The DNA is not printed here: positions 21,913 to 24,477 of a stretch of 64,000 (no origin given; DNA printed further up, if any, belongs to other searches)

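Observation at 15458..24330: Tandem array of four paralogous large secreted repeat proteins plus a 5' gene fragment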

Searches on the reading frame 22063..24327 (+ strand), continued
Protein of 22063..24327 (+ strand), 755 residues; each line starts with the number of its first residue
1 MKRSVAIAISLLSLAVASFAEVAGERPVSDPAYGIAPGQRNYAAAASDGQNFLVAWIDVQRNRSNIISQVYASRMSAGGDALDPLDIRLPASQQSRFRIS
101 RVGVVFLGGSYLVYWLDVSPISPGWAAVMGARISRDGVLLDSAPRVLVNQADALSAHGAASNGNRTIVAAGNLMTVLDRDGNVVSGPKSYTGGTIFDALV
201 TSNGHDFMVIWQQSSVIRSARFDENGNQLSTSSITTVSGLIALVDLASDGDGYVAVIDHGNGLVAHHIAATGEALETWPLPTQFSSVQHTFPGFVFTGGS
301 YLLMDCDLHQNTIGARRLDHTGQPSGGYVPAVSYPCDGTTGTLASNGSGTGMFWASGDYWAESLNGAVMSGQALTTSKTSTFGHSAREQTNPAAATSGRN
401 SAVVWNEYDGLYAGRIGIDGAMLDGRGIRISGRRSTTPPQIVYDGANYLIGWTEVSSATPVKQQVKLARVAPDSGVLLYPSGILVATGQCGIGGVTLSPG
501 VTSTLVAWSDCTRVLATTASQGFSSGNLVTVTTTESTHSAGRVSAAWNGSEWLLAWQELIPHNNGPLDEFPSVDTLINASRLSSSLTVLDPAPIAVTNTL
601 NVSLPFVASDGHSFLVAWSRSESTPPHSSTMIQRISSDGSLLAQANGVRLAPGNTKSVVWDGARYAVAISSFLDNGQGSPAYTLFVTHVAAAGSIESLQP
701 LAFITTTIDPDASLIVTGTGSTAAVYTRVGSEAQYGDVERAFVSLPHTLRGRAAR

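Call 50: fold_search(model_id=the predicted structure, library=pdb)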
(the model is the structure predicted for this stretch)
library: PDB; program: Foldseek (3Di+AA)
matches with E <= 10: 1205; with E <= 0.001: 751
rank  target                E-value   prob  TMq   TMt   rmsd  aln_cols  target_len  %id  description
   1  8i7o_P1               1.2e-14  1.00  0.42  0.49  10.4       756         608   11  In situ structure of axonemal doublet microtubules in mouse sperm with 16-nm repeat (released 2023-10-11)
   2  9e78_0L               4.4e-14  1.00  0.31  0.36  16.4       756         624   11  48-nm repeat of the Leishmania tarentolae doublet microtubule (released 2025-03-12)
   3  9e2g_2B               2.0e-13  1.00  0.39  0.45  11.2       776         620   11  Cryo-EM structure of 48 nm repeat of microtubule doublet from T. brucei flagellum (released 2025-03-12)
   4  7ung_e                4.1e-13  1.00  0.39  0.45  11.2       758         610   12  48-nm repeat of the human respiratory doublet microtubule (released 2022-10-05)
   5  8snb_4A               7.2e-13  1.00  0.38  0.44  11.4       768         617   10  atomic model of sea urchin sperm doublet microtubule (48-nm periodicity) (released 2023-06-28)
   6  9d5n_CH               1.4e-12  1.00  0.39  0.46  10.8       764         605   11  48-nm doublet microtubule from Trichomonas vaginalis strain G3 (released 2025-05-14)
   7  8jut_A                1.9e-12  1.00  0.17  0.04  27.1       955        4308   10  rat megalin RAP complex (released 2024-06-19)
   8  8hmf_D                3.5e-12  1.00  0.25  0.15  23.9       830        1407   10  head module state 2 of Tetrahymena IFT-A (released 2023-06-14)
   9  8jxe_A                4.6e-12  1.00  0.17  0.10  27.1       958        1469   10  rat megalin RAP complex head (released 2024-06-19)
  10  8em4_A                6.7e-12  1.00  0.17  0.04  30.1       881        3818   10  Cryo-EM structure of LRP2 at pH 7.5 (released 2023-02-08)
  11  9n73_LR               7.1e-12  1.00  0.40  0.39  10.9       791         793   12  SSU processome maturation and disassembly, State G (released 2025-10-29)
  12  8bbf_B                7.1e-12  1.00  0.28  0.20  22.3       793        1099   10  Structure of the IFT-A complex; IFT-A1 module (released 2022-12-07)
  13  5wyj_BB               9.8e-12  1.00  0.51  0.50   8.1       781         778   10  Cryo-EM structure of the 90S small subunit pre-ribosome (Dhr1-depleted, Enp1-TAP, state 1) (released 2017-03-29)
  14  1k32_A                1.1e-11  1.00  0.31  0.25  14.4       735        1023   11  Crystal structure of the tricorn protease (released 2001-12-05)
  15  6zqa_UQ               1.6e-11  1.00  0.43  0.40  10.6       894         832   10  Cryo-EM structure of the 90S pre-ribosome from Saccharomyces cerevisiae, state A (Poly-Ala) (released 2020-09-23)
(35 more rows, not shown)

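Call 52: find_encoding_contigs(protein=P0001, flank=1000, max_places=2)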
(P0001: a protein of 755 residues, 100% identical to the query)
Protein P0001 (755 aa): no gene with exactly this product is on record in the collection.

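Call 53: find_encoding_contigs(protein=P0024, flank=10000, max_places=1)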
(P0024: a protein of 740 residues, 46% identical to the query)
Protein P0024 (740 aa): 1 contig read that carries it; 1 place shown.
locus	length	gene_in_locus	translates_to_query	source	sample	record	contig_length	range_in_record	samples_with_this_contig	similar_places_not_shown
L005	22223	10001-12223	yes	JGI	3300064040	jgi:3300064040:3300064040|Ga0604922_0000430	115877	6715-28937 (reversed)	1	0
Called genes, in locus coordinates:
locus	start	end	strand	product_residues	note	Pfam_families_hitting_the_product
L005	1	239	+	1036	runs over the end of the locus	PF16927:HisKA_7TM, PF00989:PAS, PF08448:PAS_4, PF13426:PAS_9, PF00989:PAS, PF13426:PAS_9, PF00990:GGDEF, PF00563:EAL, +4 more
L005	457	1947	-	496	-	PF13522:GATase_6, PF13537:GATase_7, PF00156:Pribosyltran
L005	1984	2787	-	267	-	PF13490:zf-HC2 (weak), PF13431:TPR_17 (faint), PF13414:TPR_11 (faint), PF14559:TPR_19 (faint), PF13371:TPR_9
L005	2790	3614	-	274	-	-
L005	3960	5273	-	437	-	-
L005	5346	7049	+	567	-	PF02463:SMC_N, PF13476:AAA_23 (weak), PF13304:AAA_21 (faint)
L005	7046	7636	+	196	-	PF01300:Sua5_yciO_yrdC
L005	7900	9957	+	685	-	-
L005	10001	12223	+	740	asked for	-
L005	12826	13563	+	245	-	PF06778:Chlor_dismutase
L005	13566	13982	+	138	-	PF01575:MaoC_dehydratas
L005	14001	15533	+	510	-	PF01590:GAF, PF13185:GAF_2, PF13492:GAF_3, PF07228:SpoIIE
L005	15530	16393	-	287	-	PF02517:Rce1-like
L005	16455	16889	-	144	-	PF06491:Disulph_isomer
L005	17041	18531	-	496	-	PF01435:Peptidase_M48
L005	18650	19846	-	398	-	PF07995:GSDH, PF00404:Dockerin_1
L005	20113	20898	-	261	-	PF05721:PhyH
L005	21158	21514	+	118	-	PF00027:cNMP_binding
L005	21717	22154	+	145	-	-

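Call 56: find_related_loci(query=A2, collection=genome_contigs, flank=10000)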
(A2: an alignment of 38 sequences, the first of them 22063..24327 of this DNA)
Query A2 (755 aa) in genome_contigs; peptide patterns used: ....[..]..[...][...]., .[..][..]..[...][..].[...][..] (x = any residue, [..] = any of these).
253 stretches matched a pattern; 195 encode a relative of the query (tblastn E <= 1e-3); the best 80 are kept; 79 distinct loci.
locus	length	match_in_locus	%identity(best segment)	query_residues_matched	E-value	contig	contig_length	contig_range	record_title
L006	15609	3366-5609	54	1-755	0e+0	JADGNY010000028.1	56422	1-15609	MAG: Thermoanaerobaculia bacterium isolate Chersky.31_28 contig-100_100, whole genome shotgun sequence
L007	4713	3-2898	53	1-754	0e+0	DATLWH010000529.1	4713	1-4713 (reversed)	MAG TPA_asm: Thermoanaerobaculia bacterium isolate SMAG_U13213 k141_231035, whole genome shotgun sequence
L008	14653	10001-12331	45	1-755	3e-173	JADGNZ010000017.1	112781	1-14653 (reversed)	MAG: Thermoanaerobaculia bacterium isolate Chersky.9_17 contig-100_16, whole genome shotgun sequence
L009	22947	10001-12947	45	1-755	1e-171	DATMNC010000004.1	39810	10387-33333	MAG TPA_asm: Thermoanaerobaculia bacterium isolate SMAG_U12840 k141_1079153, whole genome shotgun sequence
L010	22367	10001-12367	43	1-749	5e-161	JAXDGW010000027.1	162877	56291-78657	MAG: Thermoanaerobaculia bacterium isolate BP_51 scaffold_4090762, whole genome shotgun sequence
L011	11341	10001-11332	50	1-642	2e-127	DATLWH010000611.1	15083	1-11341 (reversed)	MAG TPA_asm: Thermoanaerobaculia bacterium isolate SMAG_U13213 k141_221437, whole genome shotgun sequence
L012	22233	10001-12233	41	1-749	2e-132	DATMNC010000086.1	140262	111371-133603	MAG TPA_asm: Thermoanaerobaculia bacterium isolate SMAG_U12840 k141_2482918, whole genome shotgun sequence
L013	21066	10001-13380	38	1-754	6e-54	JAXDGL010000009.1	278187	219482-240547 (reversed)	MAG: Thermoanaerobaculia bacterium isolate BP_50 scaffold_1252973, whole genome shotgun sequence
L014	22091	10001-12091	28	20-743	1e-48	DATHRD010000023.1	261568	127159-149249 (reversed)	MAG TPA_asm: Thermoanaerobaculia bacterium isolate SMAG_U12756 k141_58599, whole genome shotgun sequence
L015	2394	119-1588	31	246-743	5e-42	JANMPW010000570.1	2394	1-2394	MAG: Acidobacteriota bacterium isolate OTE_51_metabat_380 OTE_51_k141_1290312, whole genome shotgun sequence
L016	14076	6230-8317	24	33-667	3e-35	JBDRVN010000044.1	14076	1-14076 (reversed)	MAG: candidate division WOR-3 bacterium isolate JZ-2_201705_bins_9 JZ-2_201705_bins_9_scaffold_44, whole genome shotgun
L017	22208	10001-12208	27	22-746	1e-34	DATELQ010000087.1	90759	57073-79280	MAG TPA_asm: Thermoanaerobaculia bacterium isolate SMAG_U8920 k141_1536938, whole genome shotgun sequence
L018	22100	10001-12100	25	27-744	5e-33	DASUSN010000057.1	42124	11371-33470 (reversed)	MAG TPA_asm: Thermoanaerobaculia bacterium isolate SMAG_U1737 k141_1198772, whole genome shotgun sequence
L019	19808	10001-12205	28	11-703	1e-32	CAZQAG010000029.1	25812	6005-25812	MAG TPA_asm: uncultured Gaiellales bacterium isolate SRP136066_co1_91 genome assembly, contig: NODE_1629_length_25812_co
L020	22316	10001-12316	26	21-745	1e-32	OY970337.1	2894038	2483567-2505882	MAG: uncultured Actinomycetes bacterium isolate MFD07639.bin.2.3 genome assembly, chromosome: 1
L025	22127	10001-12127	26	26-725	2e-30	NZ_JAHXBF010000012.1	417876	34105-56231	Hyalangium versicolor strain H56D21 NODE_12_length_417876_cov_23.127900, whole genome shotgun sequence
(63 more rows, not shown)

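Call 71: list_cluster_members(proteins=[P0105, P0112, P0115, P0120, P0134, P0148, P0159, P0165, P0188, P0222])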
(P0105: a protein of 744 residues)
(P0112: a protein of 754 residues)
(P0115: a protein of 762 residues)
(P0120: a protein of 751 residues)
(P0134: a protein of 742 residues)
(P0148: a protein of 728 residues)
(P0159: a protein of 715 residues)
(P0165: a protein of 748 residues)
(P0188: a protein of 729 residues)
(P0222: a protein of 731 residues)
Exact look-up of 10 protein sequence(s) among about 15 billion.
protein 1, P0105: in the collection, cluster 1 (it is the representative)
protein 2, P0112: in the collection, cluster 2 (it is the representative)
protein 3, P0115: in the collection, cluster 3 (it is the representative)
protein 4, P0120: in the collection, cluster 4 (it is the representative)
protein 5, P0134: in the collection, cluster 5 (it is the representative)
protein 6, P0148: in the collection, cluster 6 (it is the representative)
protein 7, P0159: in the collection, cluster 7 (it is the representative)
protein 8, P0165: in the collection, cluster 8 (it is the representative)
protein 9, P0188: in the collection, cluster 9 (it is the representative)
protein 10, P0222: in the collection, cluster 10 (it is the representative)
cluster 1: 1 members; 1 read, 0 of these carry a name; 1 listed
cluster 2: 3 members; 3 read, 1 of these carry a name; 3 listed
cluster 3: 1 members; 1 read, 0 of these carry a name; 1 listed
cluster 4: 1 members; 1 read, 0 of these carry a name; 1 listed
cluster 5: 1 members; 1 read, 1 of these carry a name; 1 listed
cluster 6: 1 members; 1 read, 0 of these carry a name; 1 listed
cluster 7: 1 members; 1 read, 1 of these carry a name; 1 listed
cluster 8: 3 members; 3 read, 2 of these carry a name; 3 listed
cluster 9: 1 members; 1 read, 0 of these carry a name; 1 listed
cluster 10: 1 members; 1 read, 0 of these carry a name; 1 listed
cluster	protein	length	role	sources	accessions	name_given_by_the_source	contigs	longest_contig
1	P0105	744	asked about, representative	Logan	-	-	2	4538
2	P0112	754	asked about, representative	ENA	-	-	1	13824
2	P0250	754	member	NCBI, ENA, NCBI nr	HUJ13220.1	MAG TPA: hypothetical protein VL284_05445 [Thermoanaerobaculia bacterium] | hypothetical protein [Thermoanaerobaculia bacterium]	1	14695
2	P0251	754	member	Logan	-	-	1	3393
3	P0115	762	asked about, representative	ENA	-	-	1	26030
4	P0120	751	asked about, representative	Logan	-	-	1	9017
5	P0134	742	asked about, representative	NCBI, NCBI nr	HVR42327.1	MAG TPA: hypothetical protein VMS56_02680 [Thermoanaerobaculia bacterium] | hypothetical protein [Thermoanaerobaculia bacterium]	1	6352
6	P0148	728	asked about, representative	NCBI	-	-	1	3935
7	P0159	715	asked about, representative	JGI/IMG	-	hypothetical protein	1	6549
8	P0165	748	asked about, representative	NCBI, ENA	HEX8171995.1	MAG TPA: hypothetical protein VF824_15770 [Thermoanaerobaculia bacterium]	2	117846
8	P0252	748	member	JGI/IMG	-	hypothetical protein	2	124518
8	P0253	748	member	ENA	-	-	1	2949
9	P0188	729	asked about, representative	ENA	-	-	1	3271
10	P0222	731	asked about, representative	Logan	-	-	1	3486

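Call 73: find_encoding_contigs(protein=P0047, flank=8000, max_places=1)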
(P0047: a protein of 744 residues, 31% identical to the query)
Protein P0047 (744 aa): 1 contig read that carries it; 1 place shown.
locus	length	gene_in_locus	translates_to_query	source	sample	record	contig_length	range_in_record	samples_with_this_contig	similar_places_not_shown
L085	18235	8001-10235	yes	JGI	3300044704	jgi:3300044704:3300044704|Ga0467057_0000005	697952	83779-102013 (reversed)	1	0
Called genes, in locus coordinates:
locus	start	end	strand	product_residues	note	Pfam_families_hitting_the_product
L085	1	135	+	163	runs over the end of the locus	-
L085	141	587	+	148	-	PF07963:N_methyl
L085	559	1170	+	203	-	-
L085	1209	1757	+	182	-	PF07638:Sigma70_ECF (weak), PF04542:Sigma70_r2, PF08281:Sigma70_r4_2, PF04545:Sigma70_r4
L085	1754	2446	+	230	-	PF04024:PspC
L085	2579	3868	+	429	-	PF00675:Peptidase_M16, PF05193:Peptidase_M16_C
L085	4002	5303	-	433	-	-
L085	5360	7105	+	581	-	PF02463:SMC_N, PF13476:AAA_23, PF13304:AAA_21 (faint)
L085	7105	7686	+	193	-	PF01300:Sua5_yciO_yrdC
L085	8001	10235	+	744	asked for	-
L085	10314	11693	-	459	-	PF03448:MgtE_N, PF00571:CBS, PF01769:MgtE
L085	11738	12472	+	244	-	PF06778:Chlor_dismutase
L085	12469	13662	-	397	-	PF05977:MFS_3, PF07690:MFS_1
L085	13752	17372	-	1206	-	PF00413:Peptidase_M10, PF18981:InlK_D3 (faint), PF00801:PKD, PF18911:PKD_4, PF00801:PKD, PF18911:PKD_4, PF00801:PKD, PF18911:PKD_4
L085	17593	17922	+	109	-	-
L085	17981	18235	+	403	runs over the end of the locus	-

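Call 79: search_protein_families(library=phrogs, proteins=[window:22063-24327:+], max_evalue=0.01)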
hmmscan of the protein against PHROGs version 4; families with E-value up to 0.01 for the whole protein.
window:22063-24327:+ (755 aa): 0 families

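Call 80: search_protein_families(library=padloc, proteins=[window:22063-24327:+], max_evalue=0.01)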
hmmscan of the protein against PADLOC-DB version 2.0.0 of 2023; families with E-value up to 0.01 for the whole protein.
window:22063-24327:+ (755 aa): 0 families

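Call 98: search_protein_families(library=ncbifam, proteins=[P0107, P0111, L025:9182-14728:+, P0144], max_evalue=0.001)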
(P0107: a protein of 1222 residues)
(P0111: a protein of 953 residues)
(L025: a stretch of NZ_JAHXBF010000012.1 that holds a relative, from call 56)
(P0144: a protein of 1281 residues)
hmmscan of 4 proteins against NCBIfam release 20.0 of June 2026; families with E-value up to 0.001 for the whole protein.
P0107 (1222 aa): 5 families
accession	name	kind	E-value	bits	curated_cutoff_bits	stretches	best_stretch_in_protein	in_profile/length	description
TIGR04275.1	beta_prop_Msarc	repeat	1.8e-18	66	85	1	497-511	20-34/40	beta-propeller repeat protein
TIGR04183.1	Por_Secre_tail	domain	3.4e-09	36.5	23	1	1154-1222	10-72/72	T9SS type A sorting domain-containing protein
NF004630.0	PRK05974.1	equivalog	4.7e-07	29.7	75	0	623-643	8-28/83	phosphoribosylformylglycinamidine synthase subunit PurS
NF038113.1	T9SSA_dep_M36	equivalog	1.1e-05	23.8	885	1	1141-1221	792-868/869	T9SS-dependent M36 family metallopeptidase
NF052323.1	T9SSA_dep_M6i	equivalog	0.00027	19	600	1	1145-1218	961-1034/1043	T9SS-dependent M6-like inactivated metalloprotease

P0111 (953 aa): 4 families
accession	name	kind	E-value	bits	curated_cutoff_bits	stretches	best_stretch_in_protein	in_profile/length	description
NF004630.0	PRK05974.1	equivalog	1.6e-06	28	75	0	288-306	8-26/83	phosphoribosylformylglycinamidine synthase subunit PurS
TIGR04183.1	Por_Secre_tail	domain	6.8e-06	26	23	1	886-950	16-70/72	T9SS type A sorting domain-containing protein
TIGR04275.1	beta_prop_Msarc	repeat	0.0002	21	85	1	322-336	20-34/40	beta-propeller repeat protein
NF009453.0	PRK12813.1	equivalog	0.00072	19.1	264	0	890-942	125-175/223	flagellar basal body rod modification protein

L025:9182-14728:+ (1849 aa): 7 families
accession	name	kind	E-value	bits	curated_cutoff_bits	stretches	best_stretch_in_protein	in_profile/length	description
NF012211.1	tand_rpt_95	domain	2e-87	287.4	90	6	1295-1380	3-96/98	tandem-95 repeat protein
NF038112.1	myxo_dep_M36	subfamily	2.2e-47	161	1500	3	1013-1319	1188-1511/1604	myxosortase-dependent M36 family metallopeptidase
TIGR04275.1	beta_prop_Msarc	repeat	1.6e-15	56.6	85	1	273-309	2-34/40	beta-propeller repeat protein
TIGR00864.1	PCC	subfamily_domain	5.4e-11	39.7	1861.4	1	1529-1713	1372-1554/2700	polycystin cation channel protein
TIGR01965.1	VCBS_repeat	domain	3.2e-08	33.7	15.5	0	1075-1117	58-96/99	VCBS domain-containing protein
TIGR04212.1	GlyGly_RbtA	equivalog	5.4e-06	25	295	0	1233-1262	517-547/605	rhombotarget A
TIGR03901.2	MYXO-CTERM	domain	4.9e-05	23.6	20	1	1816-1848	2-33/34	MYXO-CTERM sorting domain-containing protein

P0144 (1281 aa): 2 families
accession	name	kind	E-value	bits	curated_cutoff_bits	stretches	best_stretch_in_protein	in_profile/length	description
NF047446.1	barrel_OmpL47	domain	9.5e-06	26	40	1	1071-1112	21-60/68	OmpL47-type beta-barrel domain-containing protein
TIGR04275.1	beta_prop_Msarc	repeat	2.4e-05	24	85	0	416-451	3-34/40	beta-propeller repeat protein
